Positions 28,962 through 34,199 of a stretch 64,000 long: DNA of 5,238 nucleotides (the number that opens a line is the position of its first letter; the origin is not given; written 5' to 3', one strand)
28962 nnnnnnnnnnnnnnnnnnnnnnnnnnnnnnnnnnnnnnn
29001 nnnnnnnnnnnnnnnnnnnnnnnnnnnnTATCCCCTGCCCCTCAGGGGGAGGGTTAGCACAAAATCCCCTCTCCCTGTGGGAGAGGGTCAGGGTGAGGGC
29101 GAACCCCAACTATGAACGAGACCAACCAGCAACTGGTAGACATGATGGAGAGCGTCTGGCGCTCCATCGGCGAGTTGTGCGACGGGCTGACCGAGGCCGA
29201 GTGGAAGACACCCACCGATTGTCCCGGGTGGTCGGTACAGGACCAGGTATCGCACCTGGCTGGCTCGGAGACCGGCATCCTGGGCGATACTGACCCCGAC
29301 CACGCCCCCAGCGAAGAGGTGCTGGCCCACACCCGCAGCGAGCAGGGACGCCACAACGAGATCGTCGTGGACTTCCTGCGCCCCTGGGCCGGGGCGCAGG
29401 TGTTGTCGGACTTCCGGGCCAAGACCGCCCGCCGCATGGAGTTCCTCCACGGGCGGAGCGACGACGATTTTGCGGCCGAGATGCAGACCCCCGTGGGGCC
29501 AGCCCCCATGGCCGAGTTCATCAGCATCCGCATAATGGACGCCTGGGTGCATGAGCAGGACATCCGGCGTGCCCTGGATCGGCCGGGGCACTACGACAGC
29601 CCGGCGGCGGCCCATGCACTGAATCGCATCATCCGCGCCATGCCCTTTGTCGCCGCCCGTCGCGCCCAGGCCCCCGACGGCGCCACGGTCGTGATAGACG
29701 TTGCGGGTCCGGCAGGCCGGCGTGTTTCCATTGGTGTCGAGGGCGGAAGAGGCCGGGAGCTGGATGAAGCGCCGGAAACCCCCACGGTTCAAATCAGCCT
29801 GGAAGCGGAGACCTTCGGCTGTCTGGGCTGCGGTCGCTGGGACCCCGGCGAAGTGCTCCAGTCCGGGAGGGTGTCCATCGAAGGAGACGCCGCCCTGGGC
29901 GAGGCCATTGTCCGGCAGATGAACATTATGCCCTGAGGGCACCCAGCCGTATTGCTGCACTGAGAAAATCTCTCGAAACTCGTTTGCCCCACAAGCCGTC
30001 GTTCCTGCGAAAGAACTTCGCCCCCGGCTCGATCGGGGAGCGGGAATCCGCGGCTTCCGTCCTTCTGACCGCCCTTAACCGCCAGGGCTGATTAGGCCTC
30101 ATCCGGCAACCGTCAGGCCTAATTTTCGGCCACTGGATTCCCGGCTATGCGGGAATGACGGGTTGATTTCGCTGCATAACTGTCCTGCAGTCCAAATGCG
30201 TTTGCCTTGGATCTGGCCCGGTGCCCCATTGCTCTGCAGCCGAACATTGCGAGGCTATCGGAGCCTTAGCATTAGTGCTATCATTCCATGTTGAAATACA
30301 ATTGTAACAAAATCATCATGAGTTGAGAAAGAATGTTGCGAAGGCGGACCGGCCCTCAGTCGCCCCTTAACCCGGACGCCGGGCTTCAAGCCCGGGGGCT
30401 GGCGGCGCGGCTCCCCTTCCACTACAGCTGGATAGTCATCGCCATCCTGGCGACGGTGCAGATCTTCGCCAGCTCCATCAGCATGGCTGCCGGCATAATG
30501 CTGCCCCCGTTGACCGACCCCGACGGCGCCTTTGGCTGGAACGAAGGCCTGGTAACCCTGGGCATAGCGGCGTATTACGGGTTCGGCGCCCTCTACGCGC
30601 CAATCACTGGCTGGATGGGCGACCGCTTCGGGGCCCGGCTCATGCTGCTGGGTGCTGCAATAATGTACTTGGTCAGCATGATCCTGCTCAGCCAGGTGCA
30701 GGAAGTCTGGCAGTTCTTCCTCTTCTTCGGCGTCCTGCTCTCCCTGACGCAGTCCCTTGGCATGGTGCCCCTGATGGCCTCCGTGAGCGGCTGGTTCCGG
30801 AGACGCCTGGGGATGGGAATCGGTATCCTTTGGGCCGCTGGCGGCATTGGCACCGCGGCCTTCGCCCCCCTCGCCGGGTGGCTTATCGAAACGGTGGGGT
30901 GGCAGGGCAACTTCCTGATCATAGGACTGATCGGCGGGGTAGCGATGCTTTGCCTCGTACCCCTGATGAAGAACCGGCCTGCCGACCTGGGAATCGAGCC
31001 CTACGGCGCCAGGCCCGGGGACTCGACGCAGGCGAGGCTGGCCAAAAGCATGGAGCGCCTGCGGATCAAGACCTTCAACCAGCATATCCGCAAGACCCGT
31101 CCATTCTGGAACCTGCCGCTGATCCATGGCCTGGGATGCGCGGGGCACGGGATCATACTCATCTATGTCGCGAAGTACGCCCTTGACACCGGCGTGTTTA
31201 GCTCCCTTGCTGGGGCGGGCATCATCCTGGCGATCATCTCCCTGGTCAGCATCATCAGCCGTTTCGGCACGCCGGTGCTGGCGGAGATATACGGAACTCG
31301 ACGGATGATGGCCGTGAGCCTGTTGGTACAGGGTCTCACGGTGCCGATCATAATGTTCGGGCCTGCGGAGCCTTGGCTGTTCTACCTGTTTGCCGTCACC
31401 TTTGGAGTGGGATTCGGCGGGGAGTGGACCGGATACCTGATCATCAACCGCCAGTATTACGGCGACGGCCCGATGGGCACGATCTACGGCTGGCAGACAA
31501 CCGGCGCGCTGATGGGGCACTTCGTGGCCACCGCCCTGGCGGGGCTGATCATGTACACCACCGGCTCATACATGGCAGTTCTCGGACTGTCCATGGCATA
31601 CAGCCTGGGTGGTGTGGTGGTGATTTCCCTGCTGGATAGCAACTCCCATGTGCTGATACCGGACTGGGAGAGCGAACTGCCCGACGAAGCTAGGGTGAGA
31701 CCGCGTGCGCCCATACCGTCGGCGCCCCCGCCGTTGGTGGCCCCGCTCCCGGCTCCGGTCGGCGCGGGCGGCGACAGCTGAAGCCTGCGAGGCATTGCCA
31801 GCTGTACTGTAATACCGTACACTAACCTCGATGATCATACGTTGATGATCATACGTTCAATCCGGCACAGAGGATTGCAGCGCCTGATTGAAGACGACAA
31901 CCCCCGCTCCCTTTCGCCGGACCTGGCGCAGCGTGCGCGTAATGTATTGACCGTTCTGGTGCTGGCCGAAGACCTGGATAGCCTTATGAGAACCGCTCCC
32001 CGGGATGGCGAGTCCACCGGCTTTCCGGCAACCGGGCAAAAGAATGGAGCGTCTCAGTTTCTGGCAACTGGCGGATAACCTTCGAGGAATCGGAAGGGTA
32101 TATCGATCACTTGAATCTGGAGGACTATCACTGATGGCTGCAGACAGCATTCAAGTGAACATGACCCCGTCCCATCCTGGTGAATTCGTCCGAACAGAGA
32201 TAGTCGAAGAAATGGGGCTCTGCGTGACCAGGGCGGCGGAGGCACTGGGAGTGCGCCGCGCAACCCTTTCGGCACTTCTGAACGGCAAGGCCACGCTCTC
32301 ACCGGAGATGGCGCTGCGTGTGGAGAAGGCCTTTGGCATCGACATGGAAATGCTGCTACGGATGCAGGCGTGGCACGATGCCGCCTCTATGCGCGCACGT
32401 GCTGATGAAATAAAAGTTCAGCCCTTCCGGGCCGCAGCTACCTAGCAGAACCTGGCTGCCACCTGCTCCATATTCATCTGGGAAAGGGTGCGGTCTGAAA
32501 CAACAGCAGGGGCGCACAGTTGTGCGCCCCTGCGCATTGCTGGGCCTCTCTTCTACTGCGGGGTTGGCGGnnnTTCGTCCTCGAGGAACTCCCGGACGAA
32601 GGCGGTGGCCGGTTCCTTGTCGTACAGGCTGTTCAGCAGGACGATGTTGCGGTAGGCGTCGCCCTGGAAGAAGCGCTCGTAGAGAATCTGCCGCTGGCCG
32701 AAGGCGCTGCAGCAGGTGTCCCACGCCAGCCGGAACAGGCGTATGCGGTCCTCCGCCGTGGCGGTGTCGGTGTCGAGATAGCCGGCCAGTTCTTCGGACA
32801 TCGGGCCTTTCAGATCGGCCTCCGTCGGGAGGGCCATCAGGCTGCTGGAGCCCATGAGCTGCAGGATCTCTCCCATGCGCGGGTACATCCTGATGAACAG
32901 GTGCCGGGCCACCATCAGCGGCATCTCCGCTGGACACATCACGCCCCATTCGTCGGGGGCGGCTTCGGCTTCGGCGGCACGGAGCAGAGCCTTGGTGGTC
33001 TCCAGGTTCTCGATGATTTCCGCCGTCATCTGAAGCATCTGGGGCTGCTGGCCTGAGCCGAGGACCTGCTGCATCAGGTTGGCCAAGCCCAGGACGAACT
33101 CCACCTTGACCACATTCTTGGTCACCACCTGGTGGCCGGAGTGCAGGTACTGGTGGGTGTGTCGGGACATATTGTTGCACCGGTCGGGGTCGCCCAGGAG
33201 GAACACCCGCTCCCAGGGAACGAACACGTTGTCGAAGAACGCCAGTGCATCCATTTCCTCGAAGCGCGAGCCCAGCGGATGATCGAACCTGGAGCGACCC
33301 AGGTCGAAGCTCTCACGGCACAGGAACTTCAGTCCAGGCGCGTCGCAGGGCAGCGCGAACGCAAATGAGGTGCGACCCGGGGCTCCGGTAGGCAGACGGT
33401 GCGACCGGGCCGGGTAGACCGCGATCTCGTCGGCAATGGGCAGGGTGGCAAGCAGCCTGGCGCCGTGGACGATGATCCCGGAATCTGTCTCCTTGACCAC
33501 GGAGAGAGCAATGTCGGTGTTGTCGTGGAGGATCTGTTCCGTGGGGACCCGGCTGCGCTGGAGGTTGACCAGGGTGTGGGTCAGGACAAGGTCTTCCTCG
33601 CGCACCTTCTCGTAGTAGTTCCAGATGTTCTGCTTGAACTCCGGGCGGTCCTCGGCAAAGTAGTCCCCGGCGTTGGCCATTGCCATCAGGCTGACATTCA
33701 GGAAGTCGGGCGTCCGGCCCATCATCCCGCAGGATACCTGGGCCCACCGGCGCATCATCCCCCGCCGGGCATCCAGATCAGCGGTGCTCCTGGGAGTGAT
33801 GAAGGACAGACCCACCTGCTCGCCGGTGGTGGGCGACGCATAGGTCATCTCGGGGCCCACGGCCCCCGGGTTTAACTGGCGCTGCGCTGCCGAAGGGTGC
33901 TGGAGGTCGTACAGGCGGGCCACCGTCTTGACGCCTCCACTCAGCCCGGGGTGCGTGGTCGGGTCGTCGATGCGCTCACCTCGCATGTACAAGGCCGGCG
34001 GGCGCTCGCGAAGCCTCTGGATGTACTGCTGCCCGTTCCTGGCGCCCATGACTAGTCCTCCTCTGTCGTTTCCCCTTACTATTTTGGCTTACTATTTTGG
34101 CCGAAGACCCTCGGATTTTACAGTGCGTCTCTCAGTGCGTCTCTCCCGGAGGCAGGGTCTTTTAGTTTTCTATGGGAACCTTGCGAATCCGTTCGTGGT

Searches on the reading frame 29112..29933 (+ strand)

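Call 56: search_protein_families(library=pfam, proteins=[window:29112-29933:+], max_evalue=0.00001)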
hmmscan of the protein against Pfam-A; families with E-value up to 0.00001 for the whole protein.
window:29112-29933:+ (274 aa): 4 families
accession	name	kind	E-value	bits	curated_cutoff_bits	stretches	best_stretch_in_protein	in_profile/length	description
PF11716.13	MDMPI_N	-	9e-26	91.7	24.2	1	15-152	4-140/140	Mycothiol maleylpyruvate isomerase N-terminal domain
PF07398.16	MDMPI_C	-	6e-09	36.9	29.5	1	168-263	2-88/90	MDMPI C-terminal domain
PF02036.22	SCP2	-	3.4e-07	31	21.3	1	171-265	2-95/101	SCP-2 sterol transfer family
PF12867.12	DinB_2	-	7.6e-06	26.8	24.8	0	13-134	3-111/128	DinB superfamily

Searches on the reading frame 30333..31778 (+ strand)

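Call 56: search_protein_families(library=pfam, proteins=[window:30333-31778:+], max_evalue=0.00001)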
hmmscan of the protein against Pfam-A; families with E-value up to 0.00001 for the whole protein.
window:30333-31778:+ (482 aa): 2 families
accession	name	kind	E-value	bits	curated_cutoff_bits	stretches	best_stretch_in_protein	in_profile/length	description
PF07690.21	MFS_1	-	5.6e-42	144.3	33.4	2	44-399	6-346/347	Major Facilitator Superfamily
PF12832.13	MFS_1_like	-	5.2e-08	32.8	25.2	1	89-383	51-337/373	MFS_1 like family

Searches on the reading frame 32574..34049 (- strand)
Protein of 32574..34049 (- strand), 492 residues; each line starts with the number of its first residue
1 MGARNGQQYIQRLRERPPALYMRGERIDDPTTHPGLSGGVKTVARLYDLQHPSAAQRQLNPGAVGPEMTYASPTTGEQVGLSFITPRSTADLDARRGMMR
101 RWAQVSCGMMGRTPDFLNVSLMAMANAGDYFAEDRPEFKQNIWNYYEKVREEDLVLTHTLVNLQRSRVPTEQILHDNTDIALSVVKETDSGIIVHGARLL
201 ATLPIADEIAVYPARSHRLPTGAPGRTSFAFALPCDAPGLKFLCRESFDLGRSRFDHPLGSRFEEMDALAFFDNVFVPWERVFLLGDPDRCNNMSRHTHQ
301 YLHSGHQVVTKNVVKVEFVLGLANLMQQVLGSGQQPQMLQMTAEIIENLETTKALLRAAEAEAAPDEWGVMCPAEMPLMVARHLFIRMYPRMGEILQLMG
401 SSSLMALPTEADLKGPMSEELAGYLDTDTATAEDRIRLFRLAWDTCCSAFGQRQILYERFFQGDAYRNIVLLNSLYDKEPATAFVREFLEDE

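Call 56: search_protein_families(library=pfam, proteins=[window:32574-34049:-], max_evalue=0.00001)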
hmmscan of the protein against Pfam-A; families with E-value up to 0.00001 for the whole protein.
window:32574-34049:- (492 aa): 2 families
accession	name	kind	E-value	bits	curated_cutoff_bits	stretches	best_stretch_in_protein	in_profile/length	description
PF11794.13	HpaB_N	-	2e-84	283.8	35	1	6-284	2-270/270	4-hydroxyphenylacetate 3-hydroxylase N terminal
PF03241.18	HpaB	-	2.1e-54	184.2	25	1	291-489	1-201/202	4-hydroxyphenylacetate 3-hydroxylase C terminal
